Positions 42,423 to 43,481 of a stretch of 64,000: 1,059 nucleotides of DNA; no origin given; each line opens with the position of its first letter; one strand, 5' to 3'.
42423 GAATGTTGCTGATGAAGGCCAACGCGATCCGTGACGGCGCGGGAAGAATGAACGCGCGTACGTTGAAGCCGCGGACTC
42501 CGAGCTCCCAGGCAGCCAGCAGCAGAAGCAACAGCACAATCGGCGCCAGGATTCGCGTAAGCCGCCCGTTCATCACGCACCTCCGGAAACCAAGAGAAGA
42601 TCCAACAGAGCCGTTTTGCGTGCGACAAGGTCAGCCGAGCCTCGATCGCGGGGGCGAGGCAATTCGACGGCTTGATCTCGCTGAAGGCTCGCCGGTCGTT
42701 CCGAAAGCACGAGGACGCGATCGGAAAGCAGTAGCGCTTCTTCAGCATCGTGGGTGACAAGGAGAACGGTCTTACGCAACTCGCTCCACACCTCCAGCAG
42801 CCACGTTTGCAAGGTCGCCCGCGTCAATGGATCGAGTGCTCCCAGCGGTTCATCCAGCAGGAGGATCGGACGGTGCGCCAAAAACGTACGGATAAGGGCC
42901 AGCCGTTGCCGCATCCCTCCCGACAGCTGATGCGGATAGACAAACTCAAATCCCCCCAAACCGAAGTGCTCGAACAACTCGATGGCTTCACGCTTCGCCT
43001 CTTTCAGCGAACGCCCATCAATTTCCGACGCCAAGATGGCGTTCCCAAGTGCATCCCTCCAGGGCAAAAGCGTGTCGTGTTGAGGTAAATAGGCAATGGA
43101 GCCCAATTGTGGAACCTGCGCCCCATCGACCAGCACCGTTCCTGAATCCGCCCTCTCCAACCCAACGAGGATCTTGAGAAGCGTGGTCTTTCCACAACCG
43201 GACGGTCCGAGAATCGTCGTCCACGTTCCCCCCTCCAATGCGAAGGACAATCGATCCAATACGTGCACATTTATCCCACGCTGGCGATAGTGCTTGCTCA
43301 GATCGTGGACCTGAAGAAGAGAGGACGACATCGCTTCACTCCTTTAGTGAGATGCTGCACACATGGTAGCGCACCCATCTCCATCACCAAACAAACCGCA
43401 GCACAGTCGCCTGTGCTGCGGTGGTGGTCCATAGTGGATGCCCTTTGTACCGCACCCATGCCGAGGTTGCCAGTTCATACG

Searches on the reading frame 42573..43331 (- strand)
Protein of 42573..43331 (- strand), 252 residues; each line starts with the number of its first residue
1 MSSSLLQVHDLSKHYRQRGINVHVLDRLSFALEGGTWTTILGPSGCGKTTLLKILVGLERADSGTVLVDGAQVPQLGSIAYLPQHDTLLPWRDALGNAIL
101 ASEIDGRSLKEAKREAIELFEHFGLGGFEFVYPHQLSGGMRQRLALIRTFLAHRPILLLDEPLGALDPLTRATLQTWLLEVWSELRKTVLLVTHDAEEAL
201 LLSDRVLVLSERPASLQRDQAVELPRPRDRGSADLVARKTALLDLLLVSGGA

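Call 7: search_protein_families(library=pfam, proteins=[window:42573-43331:-], max_evalue=0.01)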
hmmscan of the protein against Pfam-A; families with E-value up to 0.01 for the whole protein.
window:42573-43331:- (252 aa): 6 families
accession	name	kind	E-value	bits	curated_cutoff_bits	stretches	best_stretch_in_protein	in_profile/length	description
PF00005.33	ABC_tran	-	2e-29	103.4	25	1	25-163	1-136/137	ABC transporter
PF13304.12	AAA_21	-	7.1e-09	36.6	27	1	119-197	221-301/304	AAA domain, putative AbiEii toxin, Type IV TA system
PF13191.12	AAA_16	-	0.001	20.1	32.6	1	38-178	27-156/167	AAA ATPase domain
PF13401.12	AAA_22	-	0.0023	18.7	27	1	37-70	7-41/130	AAA domain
PF03193.22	RsgA_GTPase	-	0.0033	17.7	30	1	23-60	87-131/174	RsgA GTPase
PF01637.24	ATPase_2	-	0.0095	16.2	33.2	0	34-59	17-44/225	ATPase domain predominantly from Archaea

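Call 8: find_encoding_contigs(protein=window:42573-43331:-, flank=10000, max_places=10)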
Protein window:42573-43331:- (252 aa): 2 contigs read that carry it; 2 places shown.
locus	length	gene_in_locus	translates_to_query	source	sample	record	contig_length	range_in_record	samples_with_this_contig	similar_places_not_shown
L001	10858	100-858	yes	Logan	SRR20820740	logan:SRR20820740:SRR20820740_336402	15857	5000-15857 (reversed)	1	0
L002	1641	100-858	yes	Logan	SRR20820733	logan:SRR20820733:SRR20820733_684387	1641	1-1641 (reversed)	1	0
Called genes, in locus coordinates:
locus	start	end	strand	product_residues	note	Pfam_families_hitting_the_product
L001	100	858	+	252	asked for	PF00005:ABC_tran, PF13304:AAA_21 (faint)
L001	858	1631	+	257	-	PF00528:BPD_transp_1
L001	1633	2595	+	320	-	PF13379:NMT1_2 (faint), PF09084:NMT1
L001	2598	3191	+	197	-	PF00265:TK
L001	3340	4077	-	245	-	PF23023:Anti-Pycsar_Apyc1, PF00753:Lactamase_B (weak), PF12706:Lactamase_B_2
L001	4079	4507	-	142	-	PF00027:cNMP_binding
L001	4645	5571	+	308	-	PF00211:Guanylate_cyc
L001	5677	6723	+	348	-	PF00154:RecA_N, PF08423:Rad51, PF06745:ATPase (faint), PF27531:MT3502_N (weak), PF21096:RecA_C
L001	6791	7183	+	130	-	PF02631:RecX_HTH2, PF21981:RecX_HTH3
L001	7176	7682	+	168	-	PF02542:YgbB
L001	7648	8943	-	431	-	PF02163:Peptidase_M50, PF13180:PDZ_2 (weak), PF17820:PDZ_6 (faint)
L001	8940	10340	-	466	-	PF01171:ATP_bind_3, PF11734:TilS_C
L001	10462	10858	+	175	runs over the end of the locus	-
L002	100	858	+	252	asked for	PF00005:ABC_tran, PF13304:AAA_21 (faint)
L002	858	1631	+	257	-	PF00528:BPD_transp_1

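Call 17: find_related_loci(query=window:42573-43331:-, collection=genome_contigs, flank=10000)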
Query window:42573-43331:- (252 aa) in genome_contigs; peptide patterns used: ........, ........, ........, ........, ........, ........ (x = any residue, [..] = any of these).
509 stretches matched a pattern; 49 encode a relative of the query (tblastn E <= 1e-3); 49 distinct loci.
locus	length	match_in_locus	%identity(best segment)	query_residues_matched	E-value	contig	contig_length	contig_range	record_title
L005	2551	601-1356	45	2-249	3e-69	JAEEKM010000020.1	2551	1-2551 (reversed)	MAG: Treponema sp. isolate Tb.RUG.193 k141_765385_flag=1_multi=10.0000_len=2551, whole genome shotgun sequence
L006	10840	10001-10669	42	6-228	3e-49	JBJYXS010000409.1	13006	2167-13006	MAG: Anaerolineales bacterium isolate S5_7_050615r2r1_18 S5_7_050615r2r1_18_000000000409, whole genome shotgun sequence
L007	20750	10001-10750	37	5-248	1e-37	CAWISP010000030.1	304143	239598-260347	MAG: uncultured Acidimicrobiales bacterium isolate MFD09222.bin.3.40 genome assembly, contig: contig_65978, whole genome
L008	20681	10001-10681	38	5-228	2e-36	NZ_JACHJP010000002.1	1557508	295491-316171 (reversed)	Streptosporangium saharense strain CECT 8840 Ga0436955_02, whole genome shotgun sequence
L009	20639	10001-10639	36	1-210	5e-28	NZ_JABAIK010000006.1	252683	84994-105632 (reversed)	Vibrio agarilyticus strain SM6 Scaffold6, whole genome shotgun sequence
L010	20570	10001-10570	36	24-211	2e-27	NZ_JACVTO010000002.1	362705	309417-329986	Pseudomonas sp. S30 NODE_2_length_362705_cov_41.776498, whole genome shotgun sequence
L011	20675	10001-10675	31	10-224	3e-26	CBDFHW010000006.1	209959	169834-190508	MAG: Tepidisphaeraceae bacterium isolate 593f6293-95b6-4809-90fd-c5ed3beac261 genome assembly, contig: contig_6, whole g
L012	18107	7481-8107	35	2-209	3e-34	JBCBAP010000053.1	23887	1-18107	MAG: Pseudomonadota bacterium isolate J06573_4 NODE_239_length_23887_cov_13.603978, whole genome shotgun sequence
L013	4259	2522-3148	36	6-212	2e-25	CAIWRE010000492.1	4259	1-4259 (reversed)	MAG: uncultured beta proteobacterium isolate Kiruna_bin-02975 genome assembly, contig: bin-02975:492/581, whole genome s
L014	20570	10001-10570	31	18-211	7e-25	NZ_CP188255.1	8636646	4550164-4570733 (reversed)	Bradyrhizobium sp. McL0616 chromosome, complete genome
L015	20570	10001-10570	31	18-211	5e-25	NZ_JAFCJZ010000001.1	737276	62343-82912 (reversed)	Bradyrhizobium iriomotense strain SZCCT0346 NODE_1, whole genome shotgun sequence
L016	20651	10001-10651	34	4-211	7e-25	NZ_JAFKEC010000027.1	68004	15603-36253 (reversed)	Pseudomonas palmensis strain BBB001 NODE_27_length_68004_cov_13.4797, whole genome shotgun sequence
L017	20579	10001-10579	33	24-211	2e-23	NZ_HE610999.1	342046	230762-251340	Kurthia massiliensis strain JC30, whole genome shotgun sequence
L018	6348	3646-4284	32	1-209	2e-22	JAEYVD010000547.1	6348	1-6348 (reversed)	MAG: Proteobacteria bacterium isolate OH_CBlB_192 k127_985938, whole genome shotgun sequence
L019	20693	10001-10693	28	2-211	6e-21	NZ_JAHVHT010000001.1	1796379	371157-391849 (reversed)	Tateyamaria omphalii strain DP5N21-5 DP5N21-5_ctg001, whole genome shotgun sequence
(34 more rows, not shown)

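Call 18: find_homologous_proteins(query=window:42573-43331:-, max_evalue=1e-40)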
Query window:42573-43331:- (252 aa): 3522 proteins with E <= 1e-40 among 8000 candidates; the best 120 are listed.
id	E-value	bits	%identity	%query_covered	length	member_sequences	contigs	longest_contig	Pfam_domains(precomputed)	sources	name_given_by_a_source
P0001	1.2e-158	544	100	100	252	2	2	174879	PF00005.34,PF13304.13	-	-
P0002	4.9e-116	404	75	98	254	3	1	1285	PF00005.34,PF13304.13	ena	-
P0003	1.7e-114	399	75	98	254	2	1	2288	PF00005.34,PF13304.13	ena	-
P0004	2.3e-114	399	76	98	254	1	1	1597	PF00005.34,PF13304.13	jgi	jgi:ABC-type nitrate/sulfonate/bicarbonate transport system ATPase subunit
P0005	9.9e-114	397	74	99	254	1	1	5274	PF00005.34,PF13304.13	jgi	-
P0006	2.2e-113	396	74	100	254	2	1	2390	PF00005.34,PF13304.13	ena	-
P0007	1.1e-112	393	75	92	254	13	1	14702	PF00005.34,PF13304.13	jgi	jgi:NitT/TauT family transport system ATP-binding protein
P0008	1.2e-112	393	74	100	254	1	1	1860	PF00005.34,PF13304.13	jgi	-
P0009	2.0e-112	393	74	94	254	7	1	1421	PF00005.34,PF13304.13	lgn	-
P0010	2.3e-112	392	73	98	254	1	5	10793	PF00005.34,PF13304.13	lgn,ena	-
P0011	5.7e-112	391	74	94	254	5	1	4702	PF00005.34,PF13304.13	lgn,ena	-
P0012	8.8e-112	390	73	100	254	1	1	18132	PF00005.34,PF13304.13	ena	-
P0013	1.1e-111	390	74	98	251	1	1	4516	PF00005.34,PF13304.13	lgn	-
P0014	1.5e-111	390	75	98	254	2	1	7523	PF00005.34,PF13304.13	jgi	-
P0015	1.5e-111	390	73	99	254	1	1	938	PF00005.34,PF13304.13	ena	-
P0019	4.5e-110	385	73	94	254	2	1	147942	PF00005.34,PF13304.13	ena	-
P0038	1.7e-106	373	70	99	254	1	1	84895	PF00005.34,PF13304.13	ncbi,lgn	-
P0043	1.4e-104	367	70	98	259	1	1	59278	PF00005.34,PF13304.13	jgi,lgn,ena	-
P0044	1.9e-104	366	70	98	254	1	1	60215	PF00005.34,PF13304.13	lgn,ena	-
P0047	1.4e-101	357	69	98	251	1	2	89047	PF00005.34,PF13304.13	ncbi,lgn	-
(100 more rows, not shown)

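Call 19: find_encoding_contigs(protein=P0019, flank=10000, max_places=3)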
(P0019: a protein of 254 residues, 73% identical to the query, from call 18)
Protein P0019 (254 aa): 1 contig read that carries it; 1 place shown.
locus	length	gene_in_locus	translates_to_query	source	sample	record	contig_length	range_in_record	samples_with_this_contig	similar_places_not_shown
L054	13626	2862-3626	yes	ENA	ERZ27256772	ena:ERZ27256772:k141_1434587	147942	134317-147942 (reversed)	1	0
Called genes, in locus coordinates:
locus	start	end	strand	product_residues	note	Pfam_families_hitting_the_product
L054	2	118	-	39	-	?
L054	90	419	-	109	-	-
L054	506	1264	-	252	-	-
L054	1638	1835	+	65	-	-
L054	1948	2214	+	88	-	PF02229:PC4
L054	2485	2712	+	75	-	-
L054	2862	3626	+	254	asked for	PF00005:ABC_tran, PF13304:AAA_21 (faint)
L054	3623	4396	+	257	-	PF00528:BPD_transp_1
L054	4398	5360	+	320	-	PF09084:NMT1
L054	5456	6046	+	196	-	PF00265:TK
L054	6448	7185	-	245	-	PF23023:Anti-Pycsar_Apyc1, PF00753:Lactamase_B (weak), PF12706:Lactamase_B_2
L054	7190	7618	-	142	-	PF00027:cNMP_binding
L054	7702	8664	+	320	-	PF00211:Guanylate_cyc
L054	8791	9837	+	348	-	PF00154:RecA_N, PF08423:Rad51 (weak), PF06745:ATPase (faint), PF27531:MT3502_N (weak), PF21096:RecA_C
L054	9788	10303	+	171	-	PF21982:RecX_HTH1 (weak), PF02631:RecX_HTH2, PF21981:RecX_HTH3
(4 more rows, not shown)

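Call 20: find_encoding_contigs(protein=P0038, flank=10000, max_places=3)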
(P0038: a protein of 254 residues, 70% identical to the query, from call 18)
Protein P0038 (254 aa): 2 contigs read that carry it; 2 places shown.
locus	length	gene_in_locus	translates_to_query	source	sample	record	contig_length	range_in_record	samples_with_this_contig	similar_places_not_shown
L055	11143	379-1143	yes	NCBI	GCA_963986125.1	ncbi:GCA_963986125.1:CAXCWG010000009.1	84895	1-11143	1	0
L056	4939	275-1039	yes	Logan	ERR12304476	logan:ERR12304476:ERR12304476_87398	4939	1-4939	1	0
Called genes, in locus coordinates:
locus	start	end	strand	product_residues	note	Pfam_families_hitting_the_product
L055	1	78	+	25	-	?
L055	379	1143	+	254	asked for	PF00005:ABC_tran, PF13304:AAA_21 (faint)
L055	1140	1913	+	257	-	PF00528:BPD_transp_1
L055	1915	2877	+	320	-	PF13379:NMT1_2 (faint), PF09084:NMT1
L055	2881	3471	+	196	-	PF00265:TK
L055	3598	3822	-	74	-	-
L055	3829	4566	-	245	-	PF23023:Anti-Pycsar_Apyc1, PF00753:Lactamase_B, PF12706:Lactamase_B_2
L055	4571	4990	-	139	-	PF00027:cNMP_binding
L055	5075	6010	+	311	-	PF00211:Guanylate_cyc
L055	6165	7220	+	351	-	PF00154:RecA_N, PF08423:Rad51, PF06745:ATPase (faint), PF27531:MT3502_N (weak), PF21096:RecA_C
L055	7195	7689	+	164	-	PF21982:RecX_HTH1 (weak), PF02631:RecX_HTH2, PF21981:RecX_HTH3 (weak)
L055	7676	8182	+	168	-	PF02542:YgbB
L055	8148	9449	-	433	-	PF02163:Peptidase_M50, PF00595:PDZ (faint), PF13180:PDZ_2 (faint), PF17820:PDZ_6 (faint)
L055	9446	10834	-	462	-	PF01171:ATP_bind_3, PF09179:TilS (weak), PF11734:TilS_C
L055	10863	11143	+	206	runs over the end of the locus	-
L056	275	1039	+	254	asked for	PF00005:ABC_tran, PF13304:AAA_21 (faint)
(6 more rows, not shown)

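Call 21: find_encoding_contigs(protein=P0044, flank=10000, max_places=3)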
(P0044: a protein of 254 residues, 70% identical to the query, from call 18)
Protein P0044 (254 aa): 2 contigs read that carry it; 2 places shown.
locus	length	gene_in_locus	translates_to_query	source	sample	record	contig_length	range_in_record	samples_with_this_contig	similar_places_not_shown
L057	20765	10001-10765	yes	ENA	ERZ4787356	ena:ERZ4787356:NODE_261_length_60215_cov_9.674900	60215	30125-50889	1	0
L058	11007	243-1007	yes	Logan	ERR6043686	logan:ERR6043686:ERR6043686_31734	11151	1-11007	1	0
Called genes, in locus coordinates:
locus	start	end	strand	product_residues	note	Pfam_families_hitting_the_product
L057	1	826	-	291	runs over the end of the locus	-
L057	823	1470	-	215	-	PF06902:Fer4_19, PF09360:zf-CDGSH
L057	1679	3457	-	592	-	PF12796:Ank_2, PF13637:Ank_4, PF12796:Ank_2, PF13637:Ank_4, PF12796:Ank_2, PF13637:Ank_4, PF12796:Ank_2, PF13637:Ank_4, +7 more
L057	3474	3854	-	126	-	PF04237:YjbR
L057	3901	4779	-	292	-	PF12797:Fer4_2 (faint), PF12837:Fer4_6 (faint), PF12838:Fer4_7, PF13187:Fer4_9 (weak), PF13237:Fer4_10, PF14697:Fer4_21, PF00037:Fer4 (weak), PF00881:Nitroreductase, +2 more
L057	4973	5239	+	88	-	-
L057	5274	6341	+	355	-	PF03462:PCRF, PF00472:RF-1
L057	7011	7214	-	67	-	-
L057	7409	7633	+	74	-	-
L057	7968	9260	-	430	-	PF27533:CapK_C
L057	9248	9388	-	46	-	-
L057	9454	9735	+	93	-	PF02229:PC4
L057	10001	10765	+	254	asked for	PF00005:ABC_tran, PF13304:AAA_21 (faint)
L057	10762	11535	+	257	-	PF00528:BPD_transp_1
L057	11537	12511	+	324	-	PF09084:NMT1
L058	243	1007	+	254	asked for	PF00005:ABC_tran, PF13304:AAA_21 (faint)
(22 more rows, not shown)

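Call 39: find_related_loci(query=A1, collection=metagenome_contigs, flank=10000)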
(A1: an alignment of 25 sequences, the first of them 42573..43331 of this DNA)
Query A1 (252 aa) in metagenome_contigs; peptide patterns used: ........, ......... (x = any residue, [..] = any of these).
600 stretches matched a pattern (row limit reached: there are more); 589 encode a relative of the query (tblastn E <= 1e-3); the best 80 are kept; 80 distinct loci.
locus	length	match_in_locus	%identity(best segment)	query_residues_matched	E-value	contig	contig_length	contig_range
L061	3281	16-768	58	2-251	4e-92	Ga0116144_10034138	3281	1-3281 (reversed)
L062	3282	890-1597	45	6-249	1e-59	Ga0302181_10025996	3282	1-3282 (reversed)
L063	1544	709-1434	38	6-246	3e-60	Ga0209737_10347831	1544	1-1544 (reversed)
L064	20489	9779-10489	41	8-243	3e-56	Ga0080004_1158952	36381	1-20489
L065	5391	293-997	42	6-248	2e-55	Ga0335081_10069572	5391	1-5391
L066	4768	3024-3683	45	6-228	2e-54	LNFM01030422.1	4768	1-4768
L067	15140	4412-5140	40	4-246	3e-57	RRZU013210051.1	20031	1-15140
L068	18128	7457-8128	44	10-229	6e-53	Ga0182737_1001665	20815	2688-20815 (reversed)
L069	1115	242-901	46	21-248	3e-55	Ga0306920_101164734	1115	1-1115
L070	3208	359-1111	40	4-251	2e-52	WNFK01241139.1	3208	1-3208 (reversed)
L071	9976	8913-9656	38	6-251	1e-51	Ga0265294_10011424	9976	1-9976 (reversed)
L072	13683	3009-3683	42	6-229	3e-51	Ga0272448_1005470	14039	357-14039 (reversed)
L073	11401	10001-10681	41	6-229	2e-51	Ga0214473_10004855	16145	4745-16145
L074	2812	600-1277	40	3-228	2e-49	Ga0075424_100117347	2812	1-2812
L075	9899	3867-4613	38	1-246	4e-49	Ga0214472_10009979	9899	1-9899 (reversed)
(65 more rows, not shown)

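Call 42: find_encoding_contigs(protein=P0047, flank=10000, max_places=3)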
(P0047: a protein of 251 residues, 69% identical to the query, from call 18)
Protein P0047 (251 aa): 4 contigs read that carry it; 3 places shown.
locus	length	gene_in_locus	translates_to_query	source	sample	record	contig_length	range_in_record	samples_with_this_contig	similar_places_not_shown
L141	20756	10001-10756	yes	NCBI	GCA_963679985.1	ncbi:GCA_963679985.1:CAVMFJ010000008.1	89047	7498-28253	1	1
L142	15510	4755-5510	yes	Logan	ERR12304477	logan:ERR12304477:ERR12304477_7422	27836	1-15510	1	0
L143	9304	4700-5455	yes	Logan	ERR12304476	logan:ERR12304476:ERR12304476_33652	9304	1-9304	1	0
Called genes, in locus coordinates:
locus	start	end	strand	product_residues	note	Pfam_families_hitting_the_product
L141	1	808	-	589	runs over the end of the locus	PF12796:Ank_2, PF00023:Ank (weak), PF12796:Ank_2 (weak), PF13637:Ank_4 (weak), PF12796:Ank_2, PF13637:Ank_4, PF12796:Ank_2, PF13483:Lactamase_B_3, +5 more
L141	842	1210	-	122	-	PF04237:YjbR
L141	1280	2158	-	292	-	PF12797:Fer4_2 (faint), PF12800:Fer4_4 (faint), PF12838:Fer4_7, PF13187:Fer4_9, PF13237:Fer4_10, PF14697:Fer4_21, PF00037:Fer4 (weak), PF00881:Nitroreductase, +3 more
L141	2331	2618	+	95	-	-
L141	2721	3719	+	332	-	PF03462:PCRF, PF00472:RF-1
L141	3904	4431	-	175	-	PF04978:MST, PF12867:DinB_2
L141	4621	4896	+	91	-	PF02229:PC4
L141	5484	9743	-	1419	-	PF06439:3keto-disac_hyd (faint)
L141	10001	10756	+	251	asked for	PF00005:ABC_tran, PF13304:AAA_21 (faint)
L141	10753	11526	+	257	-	PF00528:BPD_transp_1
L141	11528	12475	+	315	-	PF13379:NMT1_2 (weak), PF09084:NMT1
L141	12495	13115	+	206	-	PF00265:TK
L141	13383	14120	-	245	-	PF23023:Anti-Pycsar_Apyc1, PF00753:Lactamase_B (weak), PF12706:Lactamase_B_2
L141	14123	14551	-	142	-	PF00027:cNMP_binding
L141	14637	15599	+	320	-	PF00211:Guanylate_cyc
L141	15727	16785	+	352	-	PF00154:RecA_N, PF08423:Rad51, PF06745:ATPase (faint), PF27531:MT3502_N (weak), PF21096:RecA_C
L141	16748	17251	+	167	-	PF21982:RecX_HTH1, PF02631:RecX_HTH2, PF21981:RecX_HTH3 (weak)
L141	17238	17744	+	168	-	PF02542:YgbB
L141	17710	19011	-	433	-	PF02163:Peptidase_M50, PF00595:PDZ (faint), PF13180:PDZ_2 (weak), PF14685:PDZ_Tricorn (faint), PF17820:PDZ_6 (weak)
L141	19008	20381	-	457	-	PF01171:ATP_bind_3, PF09179:TilS (weak), PF11734:TilS_C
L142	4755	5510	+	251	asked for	PF00005:ABC_tran, PF13304:AAA_21 (faint)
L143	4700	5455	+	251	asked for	PF00005:ABC_tran, PF13304:AAA_21 (faint)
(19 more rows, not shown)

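Call 51: find_encoding_contigs(protein=P0043, flank=10000, max_places=4)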
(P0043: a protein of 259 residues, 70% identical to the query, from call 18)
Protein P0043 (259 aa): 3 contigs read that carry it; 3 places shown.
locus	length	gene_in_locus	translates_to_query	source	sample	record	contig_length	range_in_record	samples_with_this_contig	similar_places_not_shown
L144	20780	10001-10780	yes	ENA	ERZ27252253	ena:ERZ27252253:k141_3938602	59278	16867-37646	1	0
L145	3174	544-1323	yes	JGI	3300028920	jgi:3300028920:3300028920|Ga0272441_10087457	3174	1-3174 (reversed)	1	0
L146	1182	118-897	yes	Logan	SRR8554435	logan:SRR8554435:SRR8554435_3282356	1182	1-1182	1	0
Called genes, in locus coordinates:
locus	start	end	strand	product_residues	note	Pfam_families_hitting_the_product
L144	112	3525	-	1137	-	PF02494:HYR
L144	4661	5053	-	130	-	-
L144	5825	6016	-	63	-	-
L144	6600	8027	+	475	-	PF23952:LRR_EndoS (faint), PF00560:LRR_1 (faint), PF23211:LRR_LRWD1 (faint), PF14580:LRR_9 (faint), PF13855:LRR_8 (weak), PF12799:LRR_4, PF13855:LRR_8 (weak), PF12799:LRR_4, +1 more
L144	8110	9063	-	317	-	PF18911:PKD_4, PF00801:PKD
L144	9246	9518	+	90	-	PF02229:PC4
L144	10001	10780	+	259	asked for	PF00005:ABC_tran, PF13304:AAA_21 (faint)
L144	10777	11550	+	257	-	PF00528:BPD_transp_1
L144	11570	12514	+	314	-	PF09084:NMT1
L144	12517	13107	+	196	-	PF00265:TK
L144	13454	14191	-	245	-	PF23023:Anti-Pycsar_Apyc1, PF00753:Lactamase_B (faint), PF12706:Lactamase_B_2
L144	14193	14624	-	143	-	PF00027:cNMP_binding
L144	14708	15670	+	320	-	PF00211:Guanylate_cyc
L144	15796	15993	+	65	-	PF00154:RecA_N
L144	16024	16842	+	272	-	PF00154:RecA_N, PF21096:RecA_C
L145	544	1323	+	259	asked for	PF00005:ABC_tran, PF13304:AAA_21 (faint)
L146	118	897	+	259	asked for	PF00005:ABC_tran, PF13304:AAA_21 (faint)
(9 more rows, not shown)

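Call 81: find_encoding_contigs(protein=P0010, flank=10000, max_places=10)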
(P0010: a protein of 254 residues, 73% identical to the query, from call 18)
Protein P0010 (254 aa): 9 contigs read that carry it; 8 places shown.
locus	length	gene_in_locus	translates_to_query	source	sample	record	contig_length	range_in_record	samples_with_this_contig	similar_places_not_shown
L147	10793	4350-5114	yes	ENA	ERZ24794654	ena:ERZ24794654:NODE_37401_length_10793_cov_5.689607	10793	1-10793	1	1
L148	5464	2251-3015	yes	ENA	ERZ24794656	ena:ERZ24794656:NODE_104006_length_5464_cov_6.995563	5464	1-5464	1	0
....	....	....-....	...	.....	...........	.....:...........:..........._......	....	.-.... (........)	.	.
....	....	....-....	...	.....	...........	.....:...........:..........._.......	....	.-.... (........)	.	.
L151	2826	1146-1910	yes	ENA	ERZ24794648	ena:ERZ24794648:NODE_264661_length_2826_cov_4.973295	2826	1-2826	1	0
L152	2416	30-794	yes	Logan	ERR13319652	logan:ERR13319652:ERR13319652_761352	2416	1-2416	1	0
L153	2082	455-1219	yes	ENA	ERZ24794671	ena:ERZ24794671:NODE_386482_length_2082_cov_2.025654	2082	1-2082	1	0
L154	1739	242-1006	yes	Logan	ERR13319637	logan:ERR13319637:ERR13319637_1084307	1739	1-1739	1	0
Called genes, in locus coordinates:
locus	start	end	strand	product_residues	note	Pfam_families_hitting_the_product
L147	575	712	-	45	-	-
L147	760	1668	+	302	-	PF00152:tRNA-synt_2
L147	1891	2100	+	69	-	-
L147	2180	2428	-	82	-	-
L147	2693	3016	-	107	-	-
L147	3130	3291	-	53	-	-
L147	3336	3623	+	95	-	PF02229:PC4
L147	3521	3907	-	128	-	-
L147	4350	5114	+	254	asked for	PF00005:ABC_tran, PF13304:AAA_21 (faint)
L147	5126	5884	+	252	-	PF00528:BPD_transp_1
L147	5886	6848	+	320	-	PF09084:NMT1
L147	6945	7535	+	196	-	PF00265:TK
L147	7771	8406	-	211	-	PF00753:Lactamase_B (faint), PF12706:Lactamase_B_2, PF23023:Anti-Pycsar_Apyc1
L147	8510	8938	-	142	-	PF00027:cNMP_binding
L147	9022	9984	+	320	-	PF00211:Guanylate_cyc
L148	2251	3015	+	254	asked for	PF00005:ABC_tran, PF13304:AAA_21 (faint)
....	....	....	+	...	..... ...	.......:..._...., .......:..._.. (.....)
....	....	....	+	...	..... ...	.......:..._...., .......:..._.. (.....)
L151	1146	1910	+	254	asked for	PF00005:ABC_tran, PF13304:AAA_21 (faint)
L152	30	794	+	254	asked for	PF00005:ABC_tran, PF13304:AAA_21 (faint)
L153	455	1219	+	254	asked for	PF00005:ABC_tran, PF13304:AAA_21 (faint)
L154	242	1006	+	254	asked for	PF00005:ABC_tran, PF13304:AAA_21 (faint)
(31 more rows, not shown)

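Call 90: search_protein_families(library=pfam, proteins=[L141:5484-9743:-], max_evalue=0.01)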
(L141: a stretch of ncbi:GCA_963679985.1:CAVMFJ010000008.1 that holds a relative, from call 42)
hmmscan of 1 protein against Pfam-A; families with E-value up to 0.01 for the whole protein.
L141:5484-9743:- (1419 aa): 1 family
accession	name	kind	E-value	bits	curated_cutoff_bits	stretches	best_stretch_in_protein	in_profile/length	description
PF06439.18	3keto-disac_hyd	-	7.2e-06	26.6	26.8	0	1240-1379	10-150/187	3-keto-disaccharide hydrolase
